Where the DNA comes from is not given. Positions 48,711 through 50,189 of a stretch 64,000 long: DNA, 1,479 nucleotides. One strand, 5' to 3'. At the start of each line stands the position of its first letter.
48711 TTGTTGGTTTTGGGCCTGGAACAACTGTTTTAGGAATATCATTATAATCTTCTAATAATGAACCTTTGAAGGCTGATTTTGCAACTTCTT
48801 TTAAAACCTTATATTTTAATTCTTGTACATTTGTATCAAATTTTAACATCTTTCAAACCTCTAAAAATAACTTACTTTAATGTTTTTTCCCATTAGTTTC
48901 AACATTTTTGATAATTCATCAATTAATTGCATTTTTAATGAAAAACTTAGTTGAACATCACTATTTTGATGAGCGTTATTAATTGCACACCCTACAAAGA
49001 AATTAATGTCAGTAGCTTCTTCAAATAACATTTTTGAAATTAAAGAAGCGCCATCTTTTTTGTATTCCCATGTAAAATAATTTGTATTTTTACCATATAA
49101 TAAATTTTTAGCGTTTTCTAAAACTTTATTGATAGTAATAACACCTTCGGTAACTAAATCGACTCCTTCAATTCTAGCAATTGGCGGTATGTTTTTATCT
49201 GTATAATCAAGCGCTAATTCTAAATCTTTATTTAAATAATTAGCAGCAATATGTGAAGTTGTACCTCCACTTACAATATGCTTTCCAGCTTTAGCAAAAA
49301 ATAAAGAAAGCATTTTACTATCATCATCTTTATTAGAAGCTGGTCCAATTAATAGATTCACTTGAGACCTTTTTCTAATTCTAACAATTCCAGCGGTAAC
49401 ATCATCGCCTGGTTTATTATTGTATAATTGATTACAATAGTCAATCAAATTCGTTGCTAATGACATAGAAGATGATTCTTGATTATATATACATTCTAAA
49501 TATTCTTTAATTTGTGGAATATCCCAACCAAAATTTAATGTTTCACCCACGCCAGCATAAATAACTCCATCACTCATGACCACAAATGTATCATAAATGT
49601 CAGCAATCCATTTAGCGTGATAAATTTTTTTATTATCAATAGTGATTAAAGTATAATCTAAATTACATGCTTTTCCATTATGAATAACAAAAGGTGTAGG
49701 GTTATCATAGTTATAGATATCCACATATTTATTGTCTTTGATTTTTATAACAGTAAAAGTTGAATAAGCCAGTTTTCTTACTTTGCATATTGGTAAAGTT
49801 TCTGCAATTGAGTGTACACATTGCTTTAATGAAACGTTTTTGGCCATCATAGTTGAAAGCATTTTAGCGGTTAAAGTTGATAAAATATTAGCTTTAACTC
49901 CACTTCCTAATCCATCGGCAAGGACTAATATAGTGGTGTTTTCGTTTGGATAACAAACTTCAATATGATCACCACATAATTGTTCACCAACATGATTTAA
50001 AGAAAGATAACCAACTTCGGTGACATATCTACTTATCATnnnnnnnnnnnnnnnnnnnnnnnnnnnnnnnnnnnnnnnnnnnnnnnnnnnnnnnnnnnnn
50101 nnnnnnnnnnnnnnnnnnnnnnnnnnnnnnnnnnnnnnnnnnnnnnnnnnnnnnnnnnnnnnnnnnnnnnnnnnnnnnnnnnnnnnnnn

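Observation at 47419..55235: hfsABCD-like sensory [FeFe]-hydrogenase / PP2C signalling module fused into the rex-adhE operon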

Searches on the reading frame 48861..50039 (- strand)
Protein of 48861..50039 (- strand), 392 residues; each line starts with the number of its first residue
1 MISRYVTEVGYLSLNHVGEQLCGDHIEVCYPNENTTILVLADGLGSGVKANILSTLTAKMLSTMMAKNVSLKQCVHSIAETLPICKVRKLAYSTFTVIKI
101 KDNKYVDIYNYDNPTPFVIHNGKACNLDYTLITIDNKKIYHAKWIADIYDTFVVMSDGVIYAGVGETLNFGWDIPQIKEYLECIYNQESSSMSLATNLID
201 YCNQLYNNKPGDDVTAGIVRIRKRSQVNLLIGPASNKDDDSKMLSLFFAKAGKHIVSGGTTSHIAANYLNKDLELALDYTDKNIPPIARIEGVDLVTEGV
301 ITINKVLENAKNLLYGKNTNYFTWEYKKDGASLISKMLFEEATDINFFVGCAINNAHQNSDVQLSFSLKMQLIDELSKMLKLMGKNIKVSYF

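Call 4: search_protein_families(library=pfam, proteins=[window:48861-50039:-], max_evalue=0.01)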
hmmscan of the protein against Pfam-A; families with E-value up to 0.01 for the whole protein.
window:48861-50039:- (392 aa): 1 family
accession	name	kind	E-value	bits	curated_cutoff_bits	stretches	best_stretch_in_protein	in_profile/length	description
PF07228.17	SpoIIE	-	9.1e-13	49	25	1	33-221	2-191/192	Stage II sporulation protein E (SpoIIE)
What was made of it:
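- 48861..50039 (-): hfsC-like SpoIIE/PP2C Ser/Thr phosphatase (392 aa) with an uncharacterised Rossmann-like C-terminal domain (about residues 226-392). It overlaps hydS by 11 nt. PF07228 at 49 bits against a cut-off of 25 (call 4).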

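Call 38: search_solved_structures(query=window:48861-50039:-, show_alignments=3, max_evalue=1)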
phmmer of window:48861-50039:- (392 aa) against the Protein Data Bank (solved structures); distinct sequences matched with E-value up to 1: 5.
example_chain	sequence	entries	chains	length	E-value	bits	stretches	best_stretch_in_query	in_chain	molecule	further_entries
3w40_A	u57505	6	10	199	0.017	17.5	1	13-120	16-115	Phosphoserine phosphatase RsbX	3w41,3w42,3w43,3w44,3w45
5mqh_A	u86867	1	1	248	0.052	15.9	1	22-165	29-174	Serine phosphatase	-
3t91_A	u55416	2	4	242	0.11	14.9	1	30-165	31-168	Stage II sporulation protein E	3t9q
5ucg_A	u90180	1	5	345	0.29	13.5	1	28-159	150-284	Stage II sporulation protein E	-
3pu9_A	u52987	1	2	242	0.71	12.2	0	14-227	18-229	Protein serine/threonine phosphatase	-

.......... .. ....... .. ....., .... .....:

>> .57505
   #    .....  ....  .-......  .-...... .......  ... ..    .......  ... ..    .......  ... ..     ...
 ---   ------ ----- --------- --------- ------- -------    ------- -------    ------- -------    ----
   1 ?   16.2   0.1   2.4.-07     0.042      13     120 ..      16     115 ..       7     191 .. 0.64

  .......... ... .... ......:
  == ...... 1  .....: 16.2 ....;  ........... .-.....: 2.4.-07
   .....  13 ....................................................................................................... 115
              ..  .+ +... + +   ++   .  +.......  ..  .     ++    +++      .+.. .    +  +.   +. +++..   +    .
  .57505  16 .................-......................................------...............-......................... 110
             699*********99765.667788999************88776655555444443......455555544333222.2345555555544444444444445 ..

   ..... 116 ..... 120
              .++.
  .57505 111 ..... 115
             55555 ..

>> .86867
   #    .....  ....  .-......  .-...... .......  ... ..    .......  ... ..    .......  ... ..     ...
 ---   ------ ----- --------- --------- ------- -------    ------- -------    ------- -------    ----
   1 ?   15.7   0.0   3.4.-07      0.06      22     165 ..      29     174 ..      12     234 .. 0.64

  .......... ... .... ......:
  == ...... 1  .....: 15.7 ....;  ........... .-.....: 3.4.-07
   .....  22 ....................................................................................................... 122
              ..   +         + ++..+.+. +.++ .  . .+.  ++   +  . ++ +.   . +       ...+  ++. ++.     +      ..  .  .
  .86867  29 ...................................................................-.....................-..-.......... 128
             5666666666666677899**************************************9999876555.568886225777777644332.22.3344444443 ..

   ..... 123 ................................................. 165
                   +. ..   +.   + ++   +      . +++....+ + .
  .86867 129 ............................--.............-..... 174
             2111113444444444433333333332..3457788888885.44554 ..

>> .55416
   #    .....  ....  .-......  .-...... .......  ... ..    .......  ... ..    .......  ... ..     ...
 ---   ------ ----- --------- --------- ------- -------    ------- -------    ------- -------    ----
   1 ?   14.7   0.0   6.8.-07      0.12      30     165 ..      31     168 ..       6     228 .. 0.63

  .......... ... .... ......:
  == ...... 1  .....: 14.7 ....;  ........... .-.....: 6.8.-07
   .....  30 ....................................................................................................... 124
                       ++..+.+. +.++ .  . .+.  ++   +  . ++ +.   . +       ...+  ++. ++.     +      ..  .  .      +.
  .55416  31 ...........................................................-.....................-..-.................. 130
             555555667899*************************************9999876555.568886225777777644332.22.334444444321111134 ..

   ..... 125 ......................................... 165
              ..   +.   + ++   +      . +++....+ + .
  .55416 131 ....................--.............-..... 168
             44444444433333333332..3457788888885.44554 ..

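Call 50: search_protein_families(library=ncbifam, proteins=[window:48861-50039:-], max_evalue=0.001)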
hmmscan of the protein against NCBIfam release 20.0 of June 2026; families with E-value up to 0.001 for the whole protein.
window:48861-50039:- (392 aa): 1 family
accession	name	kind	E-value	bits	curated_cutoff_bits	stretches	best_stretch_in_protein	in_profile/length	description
TIGR02865.1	spore_II_E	equivalog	2.9e-06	25.7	490.8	1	15-221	560-763/764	stage II sporulation protein E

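Call 58: find_homologous_proteins(query=window:48861-50039:-, max_evalue=0.00001)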
Query window:48861-50039:- (392 aa): 8000 proteins with E <= 0.00001 among 8000 candidates; the best 120 are listed.
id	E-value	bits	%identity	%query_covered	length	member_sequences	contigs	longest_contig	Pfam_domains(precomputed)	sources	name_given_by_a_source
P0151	3.2e-258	874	99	100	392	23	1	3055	PF07228.18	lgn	-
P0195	3.1e-202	690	75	100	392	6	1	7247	PF07228.18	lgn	-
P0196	7.5e-202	688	77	100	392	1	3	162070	PF07228.18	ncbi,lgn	-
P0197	1.0e-201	688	75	100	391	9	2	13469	PF07228.18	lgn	-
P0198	1.8e-200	684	76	100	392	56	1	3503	PF07228.18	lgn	-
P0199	7.5e-199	679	76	100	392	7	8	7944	PF07228.18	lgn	-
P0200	8.5e-198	675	74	100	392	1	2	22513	PF07228.18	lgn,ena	-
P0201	1.1e-196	671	76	100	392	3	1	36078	PF07228.18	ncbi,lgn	-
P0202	1.3e-184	632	71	100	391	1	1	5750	PF07228.18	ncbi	-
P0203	2.5e-178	611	69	100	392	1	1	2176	PF07228.18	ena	-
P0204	3.6e-178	611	69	100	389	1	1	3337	PF07228.18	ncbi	-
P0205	1.0e-177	609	69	99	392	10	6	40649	PF07228.18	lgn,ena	-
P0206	1.3e-176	605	68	100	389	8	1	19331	PF07228.18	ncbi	-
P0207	2.0e-176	605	68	99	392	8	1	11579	PF07228.18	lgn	-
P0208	4.3e-176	604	67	100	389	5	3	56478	PF07228.18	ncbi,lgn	-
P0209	2.1e-175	601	67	99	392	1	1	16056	PF07228.18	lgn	-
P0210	2.4e-175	601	67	99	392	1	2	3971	PF07228.18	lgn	-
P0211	3.2e-175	601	69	99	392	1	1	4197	PF07228.18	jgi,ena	-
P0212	3.5e-175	601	67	99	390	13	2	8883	PF07228.18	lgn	-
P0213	4.4e-175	600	69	99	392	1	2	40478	PF07228.18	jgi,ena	-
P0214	5.1e-175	600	67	99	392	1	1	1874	PF07228.18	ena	-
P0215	6.1e-175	600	68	99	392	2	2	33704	PF07228.18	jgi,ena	jgi:hypothetical protein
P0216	6.7e-175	600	68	100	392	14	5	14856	PF07228.18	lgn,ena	-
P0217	7.9e-175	600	67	99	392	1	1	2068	PF07228.18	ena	-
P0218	9.2e-175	599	67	100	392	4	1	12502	PF07228.18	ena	-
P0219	1.6e-174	598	68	99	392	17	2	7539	PF07228.18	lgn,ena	-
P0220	3.6e-174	597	67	99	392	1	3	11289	PF07228.18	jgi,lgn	jgi:hypothetical protein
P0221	5.3e-174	597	67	98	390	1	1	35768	PF07228.18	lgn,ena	-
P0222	6.5e-174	597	67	99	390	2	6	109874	PF07228.18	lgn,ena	-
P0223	1.3e-173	596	68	99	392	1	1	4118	PF07228.18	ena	-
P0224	1.4e-173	595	67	99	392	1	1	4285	PF07228.18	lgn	-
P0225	1.7e-173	595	67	98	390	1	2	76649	PF07228.18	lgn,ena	-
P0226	2.6e-173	595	66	99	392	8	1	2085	PF07228.18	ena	-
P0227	2.7e-173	595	67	99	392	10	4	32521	PF07228.18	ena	-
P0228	2.8e-173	594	68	99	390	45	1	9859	PF07228.18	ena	-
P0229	5.3e-173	594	67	99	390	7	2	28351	PF07228.18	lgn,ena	-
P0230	6.3e-173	593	66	99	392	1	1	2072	PF07228.18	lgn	-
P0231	6.8e-173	593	67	99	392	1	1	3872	PF07228.18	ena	-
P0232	7.0e-173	593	67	98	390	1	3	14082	PF07228.18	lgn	-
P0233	1.4e-172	592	67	99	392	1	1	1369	PF07228.18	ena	-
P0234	1.6e-172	592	68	99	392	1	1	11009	PF07228.18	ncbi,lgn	-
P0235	2.0e-172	592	68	99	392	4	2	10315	PF07228.18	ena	-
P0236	2.1e-172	592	68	99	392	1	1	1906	PF07228.18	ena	-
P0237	2.6e-172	591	66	99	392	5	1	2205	PF07228.18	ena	-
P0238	2.7e-172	591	68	99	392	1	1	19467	PF07228.18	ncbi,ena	-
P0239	5.3e-172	590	68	99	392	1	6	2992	PF07228.18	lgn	-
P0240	6.1e-172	590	67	99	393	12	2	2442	PF07228.18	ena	-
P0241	8.8e-172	589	68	99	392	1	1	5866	PF07228.18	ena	-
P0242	9.0e-172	589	67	99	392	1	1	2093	PF07228.18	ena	-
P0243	9.5e-172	589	66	99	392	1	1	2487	PF07228.18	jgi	jgi:hypothetical protein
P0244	1.0e-171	589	67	99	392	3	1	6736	PF07228.18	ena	-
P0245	1.4e-171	589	66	99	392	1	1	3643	PF07228.18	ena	-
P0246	1.8e-171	588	66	99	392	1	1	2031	PF07228.18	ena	-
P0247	2.5e-171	588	66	99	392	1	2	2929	PF07228.18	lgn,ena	-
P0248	2.8e-171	588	66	99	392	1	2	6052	PF07228.18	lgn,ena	-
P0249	3.1e-171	588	67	99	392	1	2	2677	PF07228.18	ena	-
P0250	4.0e-171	587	66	100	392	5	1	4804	PF07228.18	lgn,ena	-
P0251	4.1e-171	587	67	99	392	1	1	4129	PF07228.18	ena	-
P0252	5.8e-171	587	68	99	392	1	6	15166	PF07228.18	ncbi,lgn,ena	-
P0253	6.5e-171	587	67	99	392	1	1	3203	PF07228.18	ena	-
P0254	9.6e-171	586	65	99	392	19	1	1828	PF07228.18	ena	-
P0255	1.1e-170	586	66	99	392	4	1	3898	PF07228.18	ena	-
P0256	1.2e-170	586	67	99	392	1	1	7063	PF07228.18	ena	-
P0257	1.7e-170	585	65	100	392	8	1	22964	PF07228.18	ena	-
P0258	3.1e-170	584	66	100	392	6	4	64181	PF07228.18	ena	-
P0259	3.4e-170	584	65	99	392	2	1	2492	PF07228.18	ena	-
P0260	4.5e-170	584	66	99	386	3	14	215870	PF07228.18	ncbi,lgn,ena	-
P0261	8.7e-170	583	64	100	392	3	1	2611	PF07228.18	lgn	-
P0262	1.5e-169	582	65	100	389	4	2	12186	PF07228.18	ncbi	-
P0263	2.2e-169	582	65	99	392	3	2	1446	PF07228.18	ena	-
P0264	8.5e-169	580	66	99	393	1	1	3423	PF07228.18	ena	-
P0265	1.4e-168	579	65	100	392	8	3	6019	PF07228.18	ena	-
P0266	1.9e-168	579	66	99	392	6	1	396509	PF07228.18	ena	-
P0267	2.4e-168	578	65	100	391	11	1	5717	PF07228.18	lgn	-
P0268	2.5e-168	578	65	99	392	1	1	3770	PF07228.18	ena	-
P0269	7.8e-168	577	65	99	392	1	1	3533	PF07228.18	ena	-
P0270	6.8e-167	573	65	99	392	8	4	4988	PF07228.18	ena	-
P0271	8.0e-167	573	66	99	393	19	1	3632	PF07228.18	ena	-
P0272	8.3e-167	573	65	100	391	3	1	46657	PF07228.18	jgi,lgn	jgi:hypothetical protein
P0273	1.1e-166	573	66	99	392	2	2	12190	PF07228.18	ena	-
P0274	2.0e-166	572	65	99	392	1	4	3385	PF07228.18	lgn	-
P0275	2.4e-166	572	65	99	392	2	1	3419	PF07228.18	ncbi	-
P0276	8.8e-166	570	65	99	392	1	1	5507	PF07228.18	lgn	-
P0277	1.2e-165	569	64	100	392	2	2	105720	PF07228.18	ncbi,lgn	-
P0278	3.4e-165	568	65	99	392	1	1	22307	PF07228.18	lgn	-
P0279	4.2e-165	568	64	100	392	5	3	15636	PF07228.18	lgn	-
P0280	9.9e-165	566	65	99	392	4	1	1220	PF07228.18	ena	-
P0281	3.2e-164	565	61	100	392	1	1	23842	PF07228.18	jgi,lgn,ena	-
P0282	5.7e-164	564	64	99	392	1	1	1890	PF07228.18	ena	-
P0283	8.8e-164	563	64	99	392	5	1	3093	PF07228.18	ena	-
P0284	1.3e-163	563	63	99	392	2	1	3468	PF07228.18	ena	-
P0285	3.6e-163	561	63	99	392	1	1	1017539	PF07228.18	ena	-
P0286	4.0e-163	561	63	100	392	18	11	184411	PF07228.18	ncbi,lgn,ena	-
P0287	6.2e-163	560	63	100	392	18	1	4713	PF07228.18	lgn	-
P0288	1.0e-162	560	63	100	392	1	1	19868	PF07228.18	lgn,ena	-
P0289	1.6e-162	559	63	100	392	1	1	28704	PF07228.18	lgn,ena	-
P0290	1.9e-162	559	63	100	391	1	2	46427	PF07228.18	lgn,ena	-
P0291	3.1e-162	558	63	100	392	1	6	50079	PF07228.18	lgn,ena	-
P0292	3.8e-162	558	63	100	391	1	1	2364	PF07228.18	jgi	jgi:hypothetical protein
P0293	4.2e-162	558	62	100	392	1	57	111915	PF07228.18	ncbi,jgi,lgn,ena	-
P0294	4.8e-162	557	62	100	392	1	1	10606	PF07228.18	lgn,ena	-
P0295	6.4e-162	557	62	99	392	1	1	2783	PF07228.18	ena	-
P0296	7.1e-162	557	62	100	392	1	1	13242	PF07228.18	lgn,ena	-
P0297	9.6e-162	556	62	100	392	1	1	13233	PF07228.18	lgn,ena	-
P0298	1.3e-161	556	63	99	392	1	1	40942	PF07228.18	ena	-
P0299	1.4e-161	556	62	100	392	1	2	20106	PF07228.18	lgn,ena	-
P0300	1.4e-161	556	62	100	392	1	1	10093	PF07228.18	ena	-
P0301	1.4e-161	556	63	100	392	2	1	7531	PF07228.18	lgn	-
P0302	2.4e-161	555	62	100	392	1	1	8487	PF07228.18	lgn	-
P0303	4.0e-161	554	61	100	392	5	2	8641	PF07228.18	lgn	-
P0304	5.8e-161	554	62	100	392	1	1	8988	PF07228.18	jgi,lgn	-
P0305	6.4e-161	554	62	100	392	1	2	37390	PF07228.18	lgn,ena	-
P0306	7.2e-160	550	62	100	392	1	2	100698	PF07228.18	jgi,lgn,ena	jgi:hypothetical protein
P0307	9.2e-160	550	63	100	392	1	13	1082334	PF07228.18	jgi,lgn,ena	jgi:Stage II sporulation protein E (SpoIIE).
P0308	9.5e-160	550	63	100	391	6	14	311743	PF07228.18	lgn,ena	-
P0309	3.7e-159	548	63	98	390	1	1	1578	PF07228.18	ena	-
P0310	1.1e-158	546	62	100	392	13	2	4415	PF07228.18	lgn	-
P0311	5.6e-157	541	61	99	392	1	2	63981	PF07228.18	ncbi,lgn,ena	-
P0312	1.0e-156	540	61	99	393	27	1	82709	PF07228.18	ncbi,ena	-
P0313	1.4e-156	539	62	100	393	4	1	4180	PF07228.18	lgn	-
